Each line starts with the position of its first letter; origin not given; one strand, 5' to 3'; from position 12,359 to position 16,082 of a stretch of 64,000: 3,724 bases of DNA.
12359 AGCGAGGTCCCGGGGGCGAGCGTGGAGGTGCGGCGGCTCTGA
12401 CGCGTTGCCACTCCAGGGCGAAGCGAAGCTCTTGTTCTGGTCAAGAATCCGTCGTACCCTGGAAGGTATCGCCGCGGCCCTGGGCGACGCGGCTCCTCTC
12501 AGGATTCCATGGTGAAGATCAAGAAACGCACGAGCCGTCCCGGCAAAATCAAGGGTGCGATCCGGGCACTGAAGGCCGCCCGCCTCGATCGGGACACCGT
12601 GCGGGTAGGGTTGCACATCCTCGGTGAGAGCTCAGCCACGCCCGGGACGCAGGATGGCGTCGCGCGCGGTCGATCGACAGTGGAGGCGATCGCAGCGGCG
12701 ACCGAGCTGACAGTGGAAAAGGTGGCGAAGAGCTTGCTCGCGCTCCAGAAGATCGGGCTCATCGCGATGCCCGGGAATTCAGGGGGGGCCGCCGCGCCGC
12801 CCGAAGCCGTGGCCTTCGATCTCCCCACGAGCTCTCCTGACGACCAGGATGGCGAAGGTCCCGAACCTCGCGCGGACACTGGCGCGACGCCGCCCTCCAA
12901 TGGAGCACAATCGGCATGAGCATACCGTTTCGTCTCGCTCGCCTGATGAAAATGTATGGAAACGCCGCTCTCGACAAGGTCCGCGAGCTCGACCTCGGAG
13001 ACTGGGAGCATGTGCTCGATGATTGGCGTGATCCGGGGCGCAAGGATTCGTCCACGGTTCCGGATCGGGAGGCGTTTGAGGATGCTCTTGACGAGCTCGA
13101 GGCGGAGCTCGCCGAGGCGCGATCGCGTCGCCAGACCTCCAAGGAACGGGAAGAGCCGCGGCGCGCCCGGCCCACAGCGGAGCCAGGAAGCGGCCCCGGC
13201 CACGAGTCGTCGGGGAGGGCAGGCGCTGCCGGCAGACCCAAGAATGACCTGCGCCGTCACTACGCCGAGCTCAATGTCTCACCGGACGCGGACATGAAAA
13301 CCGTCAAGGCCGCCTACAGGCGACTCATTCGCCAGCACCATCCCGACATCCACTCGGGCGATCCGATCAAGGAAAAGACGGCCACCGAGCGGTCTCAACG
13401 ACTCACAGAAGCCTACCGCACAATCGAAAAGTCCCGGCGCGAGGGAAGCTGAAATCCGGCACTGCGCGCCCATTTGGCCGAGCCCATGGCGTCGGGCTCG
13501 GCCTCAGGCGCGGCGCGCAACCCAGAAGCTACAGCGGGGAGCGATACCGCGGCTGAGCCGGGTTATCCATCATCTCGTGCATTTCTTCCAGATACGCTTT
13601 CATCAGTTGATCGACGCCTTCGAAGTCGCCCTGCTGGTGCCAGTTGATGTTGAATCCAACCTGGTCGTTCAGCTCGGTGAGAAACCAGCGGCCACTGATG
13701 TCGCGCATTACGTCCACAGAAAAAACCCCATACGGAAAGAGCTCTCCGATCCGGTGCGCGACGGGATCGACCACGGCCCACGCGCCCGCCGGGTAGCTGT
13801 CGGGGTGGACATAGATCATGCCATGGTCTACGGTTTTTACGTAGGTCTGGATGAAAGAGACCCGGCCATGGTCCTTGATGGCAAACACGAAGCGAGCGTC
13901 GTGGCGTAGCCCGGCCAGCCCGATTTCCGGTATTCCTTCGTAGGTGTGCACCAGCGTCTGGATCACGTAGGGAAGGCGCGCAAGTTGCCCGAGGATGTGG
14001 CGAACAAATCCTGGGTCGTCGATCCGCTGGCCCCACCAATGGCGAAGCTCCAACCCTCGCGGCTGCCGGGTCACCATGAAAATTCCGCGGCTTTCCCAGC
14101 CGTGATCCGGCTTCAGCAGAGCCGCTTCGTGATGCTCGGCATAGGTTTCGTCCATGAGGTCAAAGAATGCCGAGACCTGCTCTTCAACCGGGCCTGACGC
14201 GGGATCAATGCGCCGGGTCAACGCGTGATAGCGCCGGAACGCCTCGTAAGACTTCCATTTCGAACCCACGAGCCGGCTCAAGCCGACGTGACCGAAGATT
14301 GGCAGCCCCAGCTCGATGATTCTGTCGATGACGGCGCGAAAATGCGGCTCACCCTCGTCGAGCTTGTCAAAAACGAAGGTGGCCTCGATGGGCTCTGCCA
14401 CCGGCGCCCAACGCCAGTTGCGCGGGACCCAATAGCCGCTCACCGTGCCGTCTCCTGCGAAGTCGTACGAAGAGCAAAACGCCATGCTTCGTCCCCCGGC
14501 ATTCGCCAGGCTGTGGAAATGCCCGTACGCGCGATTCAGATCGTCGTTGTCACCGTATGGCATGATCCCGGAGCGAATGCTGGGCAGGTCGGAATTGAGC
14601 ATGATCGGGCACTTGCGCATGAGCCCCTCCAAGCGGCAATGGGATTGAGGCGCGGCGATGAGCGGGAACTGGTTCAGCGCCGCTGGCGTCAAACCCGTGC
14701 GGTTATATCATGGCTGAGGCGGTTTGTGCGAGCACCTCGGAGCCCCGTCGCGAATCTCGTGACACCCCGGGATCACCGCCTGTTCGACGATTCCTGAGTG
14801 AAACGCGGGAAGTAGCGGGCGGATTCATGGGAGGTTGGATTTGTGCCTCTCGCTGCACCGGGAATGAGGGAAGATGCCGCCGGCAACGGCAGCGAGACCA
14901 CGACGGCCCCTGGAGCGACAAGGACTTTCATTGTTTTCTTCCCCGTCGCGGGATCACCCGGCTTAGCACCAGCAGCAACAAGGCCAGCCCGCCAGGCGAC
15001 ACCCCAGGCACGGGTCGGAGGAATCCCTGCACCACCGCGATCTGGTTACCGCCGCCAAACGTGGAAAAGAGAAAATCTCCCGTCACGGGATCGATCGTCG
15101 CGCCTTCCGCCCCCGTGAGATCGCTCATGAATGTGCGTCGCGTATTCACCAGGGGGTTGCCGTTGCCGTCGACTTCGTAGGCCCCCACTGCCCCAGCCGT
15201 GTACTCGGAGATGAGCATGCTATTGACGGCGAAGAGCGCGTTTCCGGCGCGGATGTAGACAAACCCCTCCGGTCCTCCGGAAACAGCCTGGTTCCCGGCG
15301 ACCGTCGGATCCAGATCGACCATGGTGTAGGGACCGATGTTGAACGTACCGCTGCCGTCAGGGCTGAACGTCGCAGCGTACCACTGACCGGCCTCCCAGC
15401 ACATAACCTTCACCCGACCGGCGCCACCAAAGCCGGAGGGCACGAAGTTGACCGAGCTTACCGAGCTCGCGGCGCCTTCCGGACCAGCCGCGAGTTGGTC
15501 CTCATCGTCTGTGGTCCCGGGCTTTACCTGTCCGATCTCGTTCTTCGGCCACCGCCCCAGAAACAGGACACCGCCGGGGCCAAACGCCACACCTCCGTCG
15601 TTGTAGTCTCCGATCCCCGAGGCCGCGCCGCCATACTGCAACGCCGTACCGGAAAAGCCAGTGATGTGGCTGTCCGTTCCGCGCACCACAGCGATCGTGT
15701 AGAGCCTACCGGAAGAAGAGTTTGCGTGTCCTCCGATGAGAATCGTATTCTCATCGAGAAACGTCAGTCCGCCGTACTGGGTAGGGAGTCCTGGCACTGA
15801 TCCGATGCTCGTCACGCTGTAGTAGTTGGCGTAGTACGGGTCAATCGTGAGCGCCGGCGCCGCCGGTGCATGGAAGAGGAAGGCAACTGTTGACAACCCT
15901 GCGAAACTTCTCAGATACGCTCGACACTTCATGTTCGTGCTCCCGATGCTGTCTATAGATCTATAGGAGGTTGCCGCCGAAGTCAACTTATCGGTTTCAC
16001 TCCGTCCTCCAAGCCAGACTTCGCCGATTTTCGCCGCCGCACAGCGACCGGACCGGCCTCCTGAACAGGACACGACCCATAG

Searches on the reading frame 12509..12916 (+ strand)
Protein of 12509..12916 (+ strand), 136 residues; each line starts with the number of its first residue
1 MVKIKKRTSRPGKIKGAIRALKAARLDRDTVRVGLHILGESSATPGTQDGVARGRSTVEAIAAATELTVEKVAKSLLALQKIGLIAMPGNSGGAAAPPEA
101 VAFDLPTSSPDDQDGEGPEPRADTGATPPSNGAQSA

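Call 15: search_protein_families(library=pfam, max_evalue=0.001, proteins=[window:12509-12916:+])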
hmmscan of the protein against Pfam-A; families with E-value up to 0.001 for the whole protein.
window:12509-12916:+ (136 aa): 1 family
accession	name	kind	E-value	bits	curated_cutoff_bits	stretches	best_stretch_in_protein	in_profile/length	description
PF08221.17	HTH_9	-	5.9e-05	23.5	23.4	1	52-85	24-57/62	RNA polymerase III subunit RPC82 helix-turn-helix domain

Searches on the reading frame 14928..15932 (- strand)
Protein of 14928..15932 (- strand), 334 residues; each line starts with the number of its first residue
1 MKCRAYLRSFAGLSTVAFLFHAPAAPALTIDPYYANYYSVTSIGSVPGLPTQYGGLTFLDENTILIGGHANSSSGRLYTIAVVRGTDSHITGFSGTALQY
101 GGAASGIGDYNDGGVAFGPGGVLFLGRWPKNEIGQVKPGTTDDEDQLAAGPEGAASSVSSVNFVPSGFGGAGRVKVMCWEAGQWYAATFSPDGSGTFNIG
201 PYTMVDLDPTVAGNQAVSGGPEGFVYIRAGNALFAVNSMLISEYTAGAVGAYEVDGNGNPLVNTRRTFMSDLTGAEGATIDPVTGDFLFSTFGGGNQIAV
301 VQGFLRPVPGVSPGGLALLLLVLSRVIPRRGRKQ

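Call 8: search_protein_families(library=ncbifam, max_evalue=10, proteins=[window:14931-15932:-])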
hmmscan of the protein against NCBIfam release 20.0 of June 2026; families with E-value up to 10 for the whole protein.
window:14931-15932:- (334 aa): 0 families

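Call 9: search_protein_families(library=pfam, max_evalue=1, proteins=[window:14931-15932:-])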
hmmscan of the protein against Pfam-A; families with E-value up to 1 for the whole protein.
window:14931-15932:- (334 aa): 0 families

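Call 17: find_encoding_contigs(protein=window:14928-15932:-, flank=10000, max_places=6)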
Protein window:14928-15932:- (334 aa): no gene with exactly this product is on record in the collection.

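Call 18: find_homologous_proteins(query=window:14931-15932:-, max_evalue=0.001)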
Query window:14931-15932:- (334 aa): 1401 proteins with E <= 0.001 among 8000 candidates; the best 120 are listed.
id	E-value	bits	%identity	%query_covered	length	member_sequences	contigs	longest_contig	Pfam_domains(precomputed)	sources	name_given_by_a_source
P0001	4.3e-218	741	100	100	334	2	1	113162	-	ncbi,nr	ncbi:MAG: hypothetical protein HYV63_30415 [Candidatus Schekmanbacteria bacterium]|nr:hypothetical p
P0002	3.6e-141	488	69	98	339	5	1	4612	-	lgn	-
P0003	9.2e-140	484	71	91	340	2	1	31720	-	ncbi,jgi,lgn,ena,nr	ncbi:MAG TPA: PEP-CTERM sorting domain-containing protein [Burkholderiales bacterium]|nr:PEP-CTERM s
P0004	6.6e-136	471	72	85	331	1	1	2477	-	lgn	-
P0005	8.9e-135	467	71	91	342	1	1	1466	PF07589.17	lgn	-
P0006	2.0e-133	463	71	86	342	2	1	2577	PF07589.17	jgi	jgi:hypothetical protein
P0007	1.1e-132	460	72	83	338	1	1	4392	-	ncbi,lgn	-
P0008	3.8e-132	459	65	96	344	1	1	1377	-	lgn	-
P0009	4.5e-131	455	64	98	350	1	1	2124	-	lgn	-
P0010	6.2e-130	451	69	93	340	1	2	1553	-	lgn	-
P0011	5.8e-127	442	63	98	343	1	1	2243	-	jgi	jgi:hypothetical protein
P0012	5.0e-126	438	68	86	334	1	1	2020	-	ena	-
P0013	1.5e-125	437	65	91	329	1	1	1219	-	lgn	-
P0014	2.1e-124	433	66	91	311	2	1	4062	-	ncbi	ncbi:MAG: hypothetical protein ACKOZW_10095 [Cyanobium sp.]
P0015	3.3e-120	419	64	95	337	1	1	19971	-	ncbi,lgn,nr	ncbi:MAG TPA: hypothetical protein VNK50_12575 [Calidithermus sp.]|nr:hypothetical protein [Calidith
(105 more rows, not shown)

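Call 20: find_encoding_contigs(protein=P0001, flank=10000, max_places=3)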
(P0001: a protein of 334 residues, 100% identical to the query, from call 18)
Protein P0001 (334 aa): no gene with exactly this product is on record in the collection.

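Call 74: predict_structure(alignment_id=A1)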
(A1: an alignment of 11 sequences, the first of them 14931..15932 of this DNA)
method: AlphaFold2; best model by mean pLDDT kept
length: 334 residues; sequences in the alignment: 11
mean_pLDDT: 79.5   pTM: 0.78
mean pLDDT of the five models: 79.5, 75.6, 69.0, 67.0, 63.8
residues with pLDDT >= 90: 108; 70-90: 157; 50-70: 26; < 50: 43
segments of 3 or more residues with pLDDT < 50: 1-10, 12-24, 306-316, 326-334
pLDDT, mean of each block of 10 residues (from residue 1): 46 48 62 91 81 87 89 86 89 88 86 84 89 90 87 77 88 85 86 92 87 75 88 92 87 92 92 84 90 69 56 47 49 42
secondary structure, 60 per line:
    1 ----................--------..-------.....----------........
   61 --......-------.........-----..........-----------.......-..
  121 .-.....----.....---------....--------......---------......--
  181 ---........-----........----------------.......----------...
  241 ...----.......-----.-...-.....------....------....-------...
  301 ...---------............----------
elements in order: H5-20 E38-42 E53-60 E63-68 E76-84 E90-99 E111-117 E123-127 E132-136 E146-149 E158-163 E173-178 E184-191 E197-204 E221-227 E238-243 E248-254 E266-270 E277-280 E287-290 E298-303 H313-324

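Call 76: fold_search(model_id=the predicted structure, library=pdb)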
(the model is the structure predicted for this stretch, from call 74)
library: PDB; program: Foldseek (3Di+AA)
matches with E <= 10: 1153; with E <= 0.001: 372
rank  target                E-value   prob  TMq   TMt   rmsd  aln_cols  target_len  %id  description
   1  3a9g_A                7.1e-08  1.00  0.45  0.44  10.1       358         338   13  Crystal Structure of PQQ-dependent sugar dehydrogenase apo-form (released 2010-09-08)
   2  6h0a                  4.7e-07  1.00  0.42  0.42   7.4       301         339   12  Serum paraoxonase-1 by directed evolution with the L69G/H115W/H134R/F222S/T332S mutations (released 2019-07-17)
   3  6jt5                  5.8e-07  1.00  0.41  0.35  14.8       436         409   10  Crystal structure of PQQ doamin of Pyranose Dehydrogenase from Coprinopsis cinerea: apo-from (released 2019-11-06)
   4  4qrj_A                6.5e-07  1.00  0.39  0.38   7.3       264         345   16  Crystal structure of a putative 6-phosphogluconolactonase (BACUNI_04672) from Bacteroides uniformis ATCC 8492 at 2.20  (released 2014-07-23)
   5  2p4o                  8.9e-07  1.00  0.39  0.43   8.0       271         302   15  CRYSTAL STRUCTURE OF A PUTATIVE LACTONASE OF THE SMP-30/GLUCONOLACTONASE/LRE-LIKE REGION FAMILY (NPUN_F0524) FROM NOSTOC (released 2007-04-17)
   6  6rek                  9.8e-07  1.00  0.40  0.51   8.2       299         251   13  Crystal structure of Pizza6-SH with Cu2+ (released 2019-07-31)
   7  2z2o_D                9.8e-07  1.00  0.42  0.47   7.1       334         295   12  Crystal Structure of apo virginiamycin B lyase from Staphylococcus aureus (released 2007-06-19)
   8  4qrj_B                1.0e-06  1.00  0.39  0.39   7.3       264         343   16  Crystal structure of a putative 6-phosphogluconolactonase (BACUNI_04672) from Bacteroides uniformis ATCC 8492 at 2.20  (released 2014-07-23)
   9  3zwl_B                1.0e-06  1.00  0.36  0.35  12.4       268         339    8  Structure of eukaryotic translation initiation factor eIF3i complex with eIF3b C-terminus (655-700) (released 2011-10-05)
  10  3srg                  1.5e-06  1.00  0.43  0.43   7.3       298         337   12  Serum paraoxonase-1 by directed evolution at pH 6.5 in complex with 2-hydroxyquinoline (released 2012-03-21)
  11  4hw6_B                1.6e-06  1.00  0.45  0.37   9.8       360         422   10  Crystal structure of an auxiliary nutrient binding protein (BACOVA_00264) from Bacteroides ovatus ATCC 8483 at 1.70 A  (released 2012-12-12)
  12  9r0q                  1.8e-06  1.00  0.43  0.42   6.1       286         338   12  Paraoxonase-1 in complex with terbium(III) and 2-hydroxyquinoline (released 2025-08-06)
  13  6qsh                  1.8e-06  1.00  0.44  0.56   6.2       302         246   13  Crystal structure of the hybrid bioinorganic complex of Pizza6S linked by the 1:2 Ce-substituted Keggin (released 2020-03-18)
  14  6gmu                  1.8e-06  1.00  0.43  0.42   7.1       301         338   12  Serum paraoxonase-1 by directed evolution with the L69G/H134R/F222S/T332S mutations (released 2019-04-17)
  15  3tc9_B                2.2e-06  1.00  0.43  0.35   8.1       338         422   12  Crystal structure of an auxiliary nutrient binding protein (BT_3476) from Bacteroides thetaiotaomicron VPI-5482 at 2.2 (released 2011-09-21)
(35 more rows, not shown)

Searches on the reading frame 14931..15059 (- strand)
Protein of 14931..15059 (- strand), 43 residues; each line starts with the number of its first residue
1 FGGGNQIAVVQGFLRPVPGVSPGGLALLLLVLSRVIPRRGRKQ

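Call 8: search_protein_families(library=ncbifam, max_evalue=10, proteins=[window:14931-15059:-])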
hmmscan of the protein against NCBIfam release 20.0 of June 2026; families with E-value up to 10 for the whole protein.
seq(43 aa): 1 family
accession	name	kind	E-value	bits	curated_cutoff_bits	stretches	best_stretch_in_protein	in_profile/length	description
NF033207.2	midcut_by_XrtH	subfamily_domain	0.14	12.2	45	1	15-43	35-63/175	midcut-by-XrtH protein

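Call 9: search_protein_families(library=pfam, max_evalue=1, proteins=[window:14931-15059:-])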
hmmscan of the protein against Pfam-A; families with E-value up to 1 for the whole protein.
seq(43 aa): 0 families
